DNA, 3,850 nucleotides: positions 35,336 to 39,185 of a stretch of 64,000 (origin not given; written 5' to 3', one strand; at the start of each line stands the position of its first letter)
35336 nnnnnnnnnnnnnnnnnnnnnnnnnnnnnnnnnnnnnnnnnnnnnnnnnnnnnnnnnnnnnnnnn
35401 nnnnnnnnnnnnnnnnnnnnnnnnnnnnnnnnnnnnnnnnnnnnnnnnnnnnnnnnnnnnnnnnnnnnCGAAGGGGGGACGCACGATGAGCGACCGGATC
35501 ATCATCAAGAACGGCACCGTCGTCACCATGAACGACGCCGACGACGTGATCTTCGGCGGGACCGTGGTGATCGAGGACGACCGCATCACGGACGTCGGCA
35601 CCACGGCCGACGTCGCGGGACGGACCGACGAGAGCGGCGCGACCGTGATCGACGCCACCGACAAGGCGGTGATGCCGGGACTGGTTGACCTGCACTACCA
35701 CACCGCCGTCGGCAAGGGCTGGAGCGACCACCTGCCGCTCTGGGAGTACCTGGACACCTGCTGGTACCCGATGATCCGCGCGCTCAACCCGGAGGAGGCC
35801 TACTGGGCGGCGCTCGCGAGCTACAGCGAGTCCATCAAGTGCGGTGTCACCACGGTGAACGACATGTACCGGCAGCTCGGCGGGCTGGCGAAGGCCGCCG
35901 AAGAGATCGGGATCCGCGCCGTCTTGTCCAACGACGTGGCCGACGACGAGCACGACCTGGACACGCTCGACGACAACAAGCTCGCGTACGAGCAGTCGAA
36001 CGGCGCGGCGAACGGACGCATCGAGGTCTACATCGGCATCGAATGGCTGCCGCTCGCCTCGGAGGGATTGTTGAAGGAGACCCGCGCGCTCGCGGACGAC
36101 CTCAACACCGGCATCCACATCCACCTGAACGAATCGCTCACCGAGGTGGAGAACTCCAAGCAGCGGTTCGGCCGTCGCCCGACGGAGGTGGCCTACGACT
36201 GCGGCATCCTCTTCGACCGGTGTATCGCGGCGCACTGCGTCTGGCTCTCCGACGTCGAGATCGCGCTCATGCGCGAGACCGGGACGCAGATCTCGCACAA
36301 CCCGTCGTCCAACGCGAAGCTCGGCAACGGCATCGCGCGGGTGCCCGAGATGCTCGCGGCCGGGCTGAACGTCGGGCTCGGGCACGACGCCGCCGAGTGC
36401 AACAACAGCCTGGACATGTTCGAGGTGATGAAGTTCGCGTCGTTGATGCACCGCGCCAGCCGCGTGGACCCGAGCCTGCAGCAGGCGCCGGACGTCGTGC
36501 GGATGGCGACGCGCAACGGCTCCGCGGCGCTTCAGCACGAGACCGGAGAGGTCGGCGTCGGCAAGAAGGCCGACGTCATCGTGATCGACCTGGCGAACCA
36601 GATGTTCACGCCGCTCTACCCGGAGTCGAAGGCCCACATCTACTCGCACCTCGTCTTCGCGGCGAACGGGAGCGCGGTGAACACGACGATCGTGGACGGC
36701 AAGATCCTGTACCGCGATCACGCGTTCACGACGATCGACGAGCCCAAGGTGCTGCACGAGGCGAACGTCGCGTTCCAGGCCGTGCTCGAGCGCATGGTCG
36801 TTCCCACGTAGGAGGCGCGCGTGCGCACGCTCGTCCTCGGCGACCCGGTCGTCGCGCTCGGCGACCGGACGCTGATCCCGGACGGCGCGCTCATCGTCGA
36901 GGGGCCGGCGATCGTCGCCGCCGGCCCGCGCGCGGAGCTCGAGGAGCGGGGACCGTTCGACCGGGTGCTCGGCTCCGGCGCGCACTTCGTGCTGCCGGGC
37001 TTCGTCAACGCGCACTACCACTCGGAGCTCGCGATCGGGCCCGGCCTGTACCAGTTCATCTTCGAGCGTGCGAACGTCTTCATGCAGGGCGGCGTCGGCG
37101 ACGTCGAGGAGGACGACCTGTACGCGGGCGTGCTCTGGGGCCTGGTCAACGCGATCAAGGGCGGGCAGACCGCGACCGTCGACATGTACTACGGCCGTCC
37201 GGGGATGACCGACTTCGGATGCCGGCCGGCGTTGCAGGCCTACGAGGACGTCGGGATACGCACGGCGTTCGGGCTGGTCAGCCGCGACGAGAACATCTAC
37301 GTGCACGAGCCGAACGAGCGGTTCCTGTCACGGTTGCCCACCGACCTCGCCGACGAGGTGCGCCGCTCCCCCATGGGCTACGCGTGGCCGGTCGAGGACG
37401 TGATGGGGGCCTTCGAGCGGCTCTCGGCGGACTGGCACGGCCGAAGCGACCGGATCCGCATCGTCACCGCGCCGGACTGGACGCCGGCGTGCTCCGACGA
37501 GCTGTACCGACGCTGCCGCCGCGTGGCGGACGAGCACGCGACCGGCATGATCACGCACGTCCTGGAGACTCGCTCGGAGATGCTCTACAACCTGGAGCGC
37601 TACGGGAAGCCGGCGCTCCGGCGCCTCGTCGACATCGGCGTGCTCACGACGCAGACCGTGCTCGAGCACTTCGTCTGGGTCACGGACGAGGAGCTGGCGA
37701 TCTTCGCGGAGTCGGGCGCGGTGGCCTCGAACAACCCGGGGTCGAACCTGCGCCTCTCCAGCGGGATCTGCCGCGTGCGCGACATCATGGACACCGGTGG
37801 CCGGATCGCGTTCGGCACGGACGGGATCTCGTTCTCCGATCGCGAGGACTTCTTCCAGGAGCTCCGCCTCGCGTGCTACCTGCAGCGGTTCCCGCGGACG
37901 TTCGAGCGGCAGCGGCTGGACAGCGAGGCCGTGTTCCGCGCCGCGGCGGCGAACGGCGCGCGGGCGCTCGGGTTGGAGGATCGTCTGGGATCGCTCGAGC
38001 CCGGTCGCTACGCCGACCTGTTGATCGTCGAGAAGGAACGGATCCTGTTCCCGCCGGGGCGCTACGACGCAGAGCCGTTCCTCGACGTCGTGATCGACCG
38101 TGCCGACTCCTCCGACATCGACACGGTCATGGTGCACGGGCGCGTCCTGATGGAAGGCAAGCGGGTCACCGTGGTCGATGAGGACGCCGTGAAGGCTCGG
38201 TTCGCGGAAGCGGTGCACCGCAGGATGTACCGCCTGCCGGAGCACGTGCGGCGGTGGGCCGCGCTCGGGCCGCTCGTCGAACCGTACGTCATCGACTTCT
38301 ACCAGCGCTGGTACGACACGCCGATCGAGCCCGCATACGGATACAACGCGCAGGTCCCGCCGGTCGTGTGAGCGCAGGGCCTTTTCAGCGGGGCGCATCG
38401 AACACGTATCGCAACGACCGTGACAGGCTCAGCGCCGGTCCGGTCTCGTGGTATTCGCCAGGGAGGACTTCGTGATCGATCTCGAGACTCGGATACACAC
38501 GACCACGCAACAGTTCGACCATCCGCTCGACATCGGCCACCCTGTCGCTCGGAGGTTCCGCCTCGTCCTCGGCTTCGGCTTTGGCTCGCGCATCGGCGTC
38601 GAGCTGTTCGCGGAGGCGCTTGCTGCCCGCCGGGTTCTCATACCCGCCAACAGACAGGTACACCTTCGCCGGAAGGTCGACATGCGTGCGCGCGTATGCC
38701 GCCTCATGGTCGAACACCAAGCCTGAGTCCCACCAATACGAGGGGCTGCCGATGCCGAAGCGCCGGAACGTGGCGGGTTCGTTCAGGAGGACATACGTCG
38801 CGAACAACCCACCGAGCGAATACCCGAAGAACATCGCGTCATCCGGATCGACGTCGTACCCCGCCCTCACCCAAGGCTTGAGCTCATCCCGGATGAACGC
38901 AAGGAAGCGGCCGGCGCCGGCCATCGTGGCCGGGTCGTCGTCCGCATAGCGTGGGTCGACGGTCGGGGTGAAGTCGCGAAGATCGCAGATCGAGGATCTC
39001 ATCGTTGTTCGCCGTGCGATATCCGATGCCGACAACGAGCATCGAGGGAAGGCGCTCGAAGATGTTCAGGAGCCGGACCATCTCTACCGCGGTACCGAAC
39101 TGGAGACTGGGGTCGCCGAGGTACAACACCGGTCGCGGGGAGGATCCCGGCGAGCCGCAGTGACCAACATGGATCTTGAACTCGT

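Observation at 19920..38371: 18-kb one-strand gene train: thiamine-pyrimidine salvage genes run straight into an uncharacterised B12 / CoA / amidohydrolase module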

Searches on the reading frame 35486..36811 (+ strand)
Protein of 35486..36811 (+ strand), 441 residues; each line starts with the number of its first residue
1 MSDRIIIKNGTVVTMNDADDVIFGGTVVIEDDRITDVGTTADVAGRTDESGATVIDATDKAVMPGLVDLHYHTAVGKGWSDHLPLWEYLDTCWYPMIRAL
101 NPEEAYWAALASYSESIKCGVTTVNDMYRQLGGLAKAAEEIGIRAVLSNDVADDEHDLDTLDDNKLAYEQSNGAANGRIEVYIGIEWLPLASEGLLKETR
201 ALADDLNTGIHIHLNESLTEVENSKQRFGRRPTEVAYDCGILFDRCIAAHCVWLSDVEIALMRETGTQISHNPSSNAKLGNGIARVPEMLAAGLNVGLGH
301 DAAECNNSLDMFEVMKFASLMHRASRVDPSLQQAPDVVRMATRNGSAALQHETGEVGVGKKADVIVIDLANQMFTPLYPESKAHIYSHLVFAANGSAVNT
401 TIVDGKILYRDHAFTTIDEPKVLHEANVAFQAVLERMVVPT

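Call 8: search_protein_families(library=pfam, proteins=[window:35486-36811:+], max_evalue=0.001)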
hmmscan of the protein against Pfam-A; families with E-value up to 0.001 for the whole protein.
window:35486-36811:+ (441 aa): 3 families
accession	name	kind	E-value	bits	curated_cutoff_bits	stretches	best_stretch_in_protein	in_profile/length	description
PF01979.26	Amidohydro_1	-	4e-60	204.3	25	1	62-408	2-345/345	Amidohydrolase family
PF07969.17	Amidohydro_3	-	2.6e-17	63.9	29.7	2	186-409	255-472/472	Amidohydrolase family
PF22039.1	HUTI_composite_bact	-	0.00071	19.6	25.5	0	27-44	3-20/26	Imidazolonepropionase-like composite domain, bacteria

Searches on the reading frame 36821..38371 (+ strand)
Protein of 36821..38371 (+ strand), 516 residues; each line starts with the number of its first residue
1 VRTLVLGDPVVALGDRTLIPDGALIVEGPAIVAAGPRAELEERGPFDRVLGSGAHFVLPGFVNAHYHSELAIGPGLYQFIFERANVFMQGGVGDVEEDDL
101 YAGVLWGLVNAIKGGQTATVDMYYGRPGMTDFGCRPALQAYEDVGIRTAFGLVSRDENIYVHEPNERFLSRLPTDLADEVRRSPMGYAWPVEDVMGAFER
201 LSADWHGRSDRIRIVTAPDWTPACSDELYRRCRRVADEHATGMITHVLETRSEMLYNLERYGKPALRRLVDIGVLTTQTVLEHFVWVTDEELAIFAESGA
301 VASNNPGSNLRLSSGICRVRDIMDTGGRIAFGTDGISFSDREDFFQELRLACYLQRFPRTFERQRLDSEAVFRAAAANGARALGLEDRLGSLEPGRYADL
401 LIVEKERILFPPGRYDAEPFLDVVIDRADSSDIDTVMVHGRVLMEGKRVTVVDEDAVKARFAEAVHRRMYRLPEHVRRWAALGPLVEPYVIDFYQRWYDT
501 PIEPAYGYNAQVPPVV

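Call 8: search_protein_families(library=pfam, proteins=[window:36821-38371:+], max_evalue=0.001)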
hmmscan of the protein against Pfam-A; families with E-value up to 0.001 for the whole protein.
window:36821-38371:+ (516 aa): 2 families
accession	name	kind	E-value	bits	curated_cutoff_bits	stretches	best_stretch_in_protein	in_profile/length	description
PF01979.26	Amidohydro_1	-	6.7e-46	157.5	25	1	56-442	1-344/345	Amidohydrolase family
PF07969.17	Amidohydro_3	-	3.3e-14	53.7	29.7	1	235-443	270-471/472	Amidohydrolase family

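Call 24: search_protein_families(library=ncbifam, proteins=[window:36821-38371:+], max_evalue=0.00001)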
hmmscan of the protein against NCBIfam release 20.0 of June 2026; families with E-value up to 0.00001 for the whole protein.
window:36821-38371:+ (516 aa): 26 families (the best 25 are shown)
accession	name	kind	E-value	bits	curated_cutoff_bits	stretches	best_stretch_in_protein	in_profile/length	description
NF005557.0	PRK07228.1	equivalog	2e-63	214.6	522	2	178-469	149-438/445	5'-deoxyadenosine deaminase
NF004701.0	PRK06038.1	equivalog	4.1e-59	200.4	609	2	200-464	164-422/432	N-ethylammeline chlorohydrolase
NF006252.0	PRK08393.1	equivalog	1e-52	179.6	617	2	209-466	171-421/424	N-ethylammeline chlorohydrolase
NF006549.0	PRK09045.1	equivalog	2.6e-50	171.4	540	1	184-462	161-433/444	TRZ/ATZ family hydrolase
NF006055.0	PRK08203.1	equivalog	1.2e-45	155.9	532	1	193-466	181-448/455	8-oxoguanine deaminase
NF004995.0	PRK06380.1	subfamily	1.3e-39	136.4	567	2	223-457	182-412/418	metal-dependent hydrolase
NF006056.0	PRK08204.1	subfamily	9.5e-37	126.8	391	2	266-468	234-440/449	hypothetical protein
TIGR03314.1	Se_ssnA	subfamily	3.1e-36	125.2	455.5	1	225-465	202-434/441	putative selenium metabolism protein SsnA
NF005540.0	PRK07203.1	equivalog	3.2e-35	121.6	444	1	225-465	203-435/444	putative aminohydrolase SsnA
TIGR02967.1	guan_deamin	equivalog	1.4e-34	119.8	375.4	1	183-406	143-363/401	guanine deaminase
NF005211.0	PRK06687.1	equivalog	6.1e-34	117.5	703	1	211-451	180-417/419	TRZ/ATZ family protein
NF006679.0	PRK09228.1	subfamily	1.2e-32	113.2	351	1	191-406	176-388/433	guanine deaminase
NF012037.0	PRK15493.1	equivalog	6e-31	107.7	779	1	205-456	175-421/435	bifunctional S-methyl-5'-thioadenosine deaminase/S-adenosylhomocysteine deaminase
NF009059.0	PRK12393.1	equivalog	5.1e-29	101.3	543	1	191-467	182-454/460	amidohydrolase family protein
NF004801.0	PRK06151.1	subfamily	1e-28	100.5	416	1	209-474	204-468/491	chlorohydrolase family protein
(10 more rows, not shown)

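Call 64: find_encoding_contigs(protein=window:36821-38371:+, flank=10000, max_places=4)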
Protein window:36821-38371:+ (516 aa): no gene with exactly this product is on record in the collection.

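Call 65: find_homologous_proteins(query=window:36821-38371:+, max_evalue=1e-80)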
Query window:36821-38371:+ (516 aa): 477 proteins with E <= 1e-80 among 8000 candidates; the best 120 are listed.
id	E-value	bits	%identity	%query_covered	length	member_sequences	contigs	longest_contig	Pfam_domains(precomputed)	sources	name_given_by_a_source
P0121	0.0e+0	1082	91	100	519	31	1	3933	PF07969.18,PF01979.27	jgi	-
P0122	0.0e+0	1049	87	100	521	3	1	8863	PF07969.18,PF01979.27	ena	-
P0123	0.0e+0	1017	84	99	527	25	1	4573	PF07969.18,PF01979.27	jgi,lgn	-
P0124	0.0e+0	1013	84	99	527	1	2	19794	PF07969.18,PF01979.27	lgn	-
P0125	0.0e+0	1011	86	98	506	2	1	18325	PF07969.18,PF01979.27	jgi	jgi:5-methylthioadenosine/S-adenosylhomocysteine deaminase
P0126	0.0e+0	1010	84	99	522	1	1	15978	PF07969.18,PF01979.27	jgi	jgi:5-methylthioadenosine/S-adenosylhomocysteine deaminase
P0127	5.4e-298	1007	85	98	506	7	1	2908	PF07969.18,PF01979.27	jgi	jgi:5-methylthioadenosine/S-adenosylhomocysteine deaminase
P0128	9.7e-297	1003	84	99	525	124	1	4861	PF07969.18,PF01979.27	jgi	jgi:5-methylthioadenosine/S-adenosylhomocysteine deaminase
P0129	1.3e-294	996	83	99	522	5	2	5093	PF07969.18,PF01979.27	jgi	jgi:5-methylthioadenosine/S-adenosylhomocysteine deaminase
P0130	3.6e-294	994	82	99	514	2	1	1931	PF07969.18,PF01979.27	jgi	jgi:5-methylthioadenosine/S-adenosylhomocysteine deaminase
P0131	8.0e-294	993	82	100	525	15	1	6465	PF07969.18,PF01979.27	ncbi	-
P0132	7.7e-293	990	82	100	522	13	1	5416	PF07969.18,PF01979.27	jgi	jgi:5-methylthioadenosine/S-adenosylhomocysteine deaminase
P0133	9.5e-293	990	83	99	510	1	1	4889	PF07969.18,PF01979.27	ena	-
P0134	1.2e-289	980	81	99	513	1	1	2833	PF07969.18,PF01979.27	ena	-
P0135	1.2e-289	980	82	99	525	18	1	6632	PF07969.18,PF01979.27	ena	-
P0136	1.5e-289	979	82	99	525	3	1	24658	PF07969.18,PF01979.27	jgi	jgi:5-methylthioadenosine/S-adenosylhomocysteine deaminase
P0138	6.3e-288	974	82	99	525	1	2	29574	PF07969.18,PF01979.27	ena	-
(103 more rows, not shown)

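Call 66: find_encoding_contigs(protein=P0138, flank=10000, max_places=2)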
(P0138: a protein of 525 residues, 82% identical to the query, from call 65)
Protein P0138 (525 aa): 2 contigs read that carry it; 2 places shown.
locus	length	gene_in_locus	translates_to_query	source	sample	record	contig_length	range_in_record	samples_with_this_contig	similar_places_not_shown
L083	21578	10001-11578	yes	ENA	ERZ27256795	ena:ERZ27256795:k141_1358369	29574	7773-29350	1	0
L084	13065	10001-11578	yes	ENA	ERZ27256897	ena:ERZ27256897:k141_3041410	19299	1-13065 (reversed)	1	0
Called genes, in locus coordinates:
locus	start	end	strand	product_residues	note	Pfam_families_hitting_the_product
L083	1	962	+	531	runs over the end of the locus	PF01642:MM_CoA_mutase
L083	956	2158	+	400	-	PF02515:CoA_transf_3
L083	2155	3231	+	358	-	PF01546:Peptidase_M20, PF07687:M20_dimer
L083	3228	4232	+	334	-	PF00296:Bac_luciferase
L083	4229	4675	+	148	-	PF13669:Glyoxalase_4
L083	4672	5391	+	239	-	PF00392:GntR, PF07729:FCD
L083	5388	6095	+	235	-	PF03070:TENA_THI-4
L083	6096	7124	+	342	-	PF08240:ADH_N, PF00107:ADH_zinc_N, PF13602:ADH_zinc_N_2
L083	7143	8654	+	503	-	PF00171:Aldedh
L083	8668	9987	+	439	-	PF01979:Amidohydro_1, PF07969:Amidohydro_3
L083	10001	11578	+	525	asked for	PF01979:Amidohydro_1, PF07969:Amidohydro_3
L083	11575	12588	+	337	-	PF04909:Amidohydro_2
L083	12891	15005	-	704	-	PF07730:HisKA_3, PF02518:HATPase_c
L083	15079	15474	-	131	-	PF21986:AH_C, PF06094:GGACT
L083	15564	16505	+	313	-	PF08240:ADH_N, PF16912:Glu_dehyd_C (weak), PF00107:ADH_zinc_N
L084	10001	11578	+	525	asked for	PF01979:Amidohydro_1, PF07969:Amidohydro_3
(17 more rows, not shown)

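Call 67: find_encoding_contigs(protein=P0136, flank=10000, max_places=2)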
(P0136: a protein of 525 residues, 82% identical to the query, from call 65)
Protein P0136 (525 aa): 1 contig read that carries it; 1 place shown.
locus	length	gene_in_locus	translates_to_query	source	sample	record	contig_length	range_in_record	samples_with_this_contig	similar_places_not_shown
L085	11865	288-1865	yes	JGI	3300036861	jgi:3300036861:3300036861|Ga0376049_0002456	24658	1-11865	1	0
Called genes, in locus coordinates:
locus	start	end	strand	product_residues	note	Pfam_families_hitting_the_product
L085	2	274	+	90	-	?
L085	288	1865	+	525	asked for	PF01979:Amidohydro_1, PF07969:Amidohydro_3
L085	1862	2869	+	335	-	PF04909:Amidohydro_2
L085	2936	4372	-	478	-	PF00881:Nitroreductase (faint)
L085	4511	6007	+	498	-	PF00232:Glyco_hydro_1, PF00150:Cellulase (weak)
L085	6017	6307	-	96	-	PF02426:MIase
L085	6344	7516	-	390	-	PF02746:MR_MLE_N, PF13378:MR_MLE_C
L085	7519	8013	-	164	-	PF19315:MC_hydratase, PF01575:MaoC_dehydratas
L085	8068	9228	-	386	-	PF02771:Acyl-CoA_dh_N, PF02770:Acyl-CoA_dh_M, PF00441:Acyl-CoA_dh_1, PF08028:Acyl-CoA_dh_2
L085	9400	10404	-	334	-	PF00356:LacI, PF00532:Peripla_BP_1, PF13407:Peripla_BP_4, PF13377:Peripla_BP_3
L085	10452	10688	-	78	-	PF00364:Biotin_lipoyl, PF25997:BSH_YhbJ (weak)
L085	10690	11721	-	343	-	PF00676:E1_dh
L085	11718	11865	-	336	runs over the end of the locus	PF02779:Transket_pyr, PF02780:Transketolase_C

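Call 68: find_encoding_contigs(protein=P0124, flank=10000, max_places=2)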
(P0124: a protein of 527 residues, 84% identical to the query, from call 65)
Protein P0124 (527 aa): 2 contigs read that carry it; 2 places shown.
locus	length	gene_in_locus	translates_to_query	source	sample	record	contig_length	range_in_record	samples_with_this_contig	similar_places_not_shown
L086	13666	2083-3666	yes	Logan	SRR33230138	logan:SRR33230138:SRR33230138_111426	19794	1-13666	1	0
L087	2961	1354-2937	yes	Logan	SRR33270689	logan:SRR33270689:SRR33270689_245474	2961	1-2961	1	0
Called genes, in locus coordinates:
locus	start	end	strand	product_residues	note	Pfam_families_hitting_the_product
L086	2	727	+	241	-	?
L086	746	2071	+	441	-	PF01979:Amidohydro_1, PF07969:Amidohydro_3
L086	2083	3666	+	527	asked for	PF01979:Amidohydro_1, PF07969:Amidohydro_3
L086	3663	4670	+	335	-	PF04909:Amidohydro_2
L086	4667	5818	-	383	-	PF03576:Peptidase_S58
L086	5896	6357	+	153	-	-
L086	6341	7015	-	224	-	PF00440:TetR_N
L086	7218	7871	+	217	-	PF02607:B12-binding_2, PF02310:B12-binding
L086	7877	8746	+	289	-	PF00809:Pterin_bind, PF03599:CdhD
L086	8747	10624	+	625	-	PF00111:Fer2, PF17650:RACo_linker, PF17651:Raco_middle, PF14574:RACo_C_ter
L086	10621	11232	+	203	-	PF07796:DUF1638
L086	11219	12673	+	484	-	PF06253:MTTB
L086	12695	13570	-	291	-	PF00376:MerR, PF13411:MerR_1, PF02607:B12-binding_2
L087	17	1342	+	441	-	PF01979:Amidohydro_1, PF07969:Amidohydro_3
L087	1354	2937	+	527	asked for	PF01979:Amidohydro_1, PF07969:Amidohydro_3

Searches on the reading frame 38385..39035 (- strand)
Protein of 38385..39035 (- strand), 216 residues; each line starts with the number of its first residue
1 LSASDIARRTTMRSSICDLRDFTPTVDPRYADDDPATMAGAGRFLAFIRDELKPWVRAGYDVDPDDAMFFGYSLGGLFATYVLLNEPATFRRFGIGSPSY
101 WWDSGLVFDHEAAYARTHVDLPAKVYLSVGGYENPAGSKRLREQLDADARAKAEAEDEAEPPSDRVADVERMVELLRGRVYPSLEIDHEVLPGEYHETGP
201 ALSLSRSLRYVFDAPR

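Call 39: search_protein_families(library=pfam, proteins=[window:38385-39035:-], max_evalue=0.001)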
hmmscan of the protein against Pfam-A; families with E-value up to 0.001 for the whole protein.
window:38385-39035:- (216 aa): 1 family
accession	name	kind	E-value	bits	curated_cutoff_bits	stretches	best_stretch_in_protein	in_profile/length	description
PF00756.26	Esterase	-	9.8e-11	42.3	22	1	32-153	82-214/251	Putative esterase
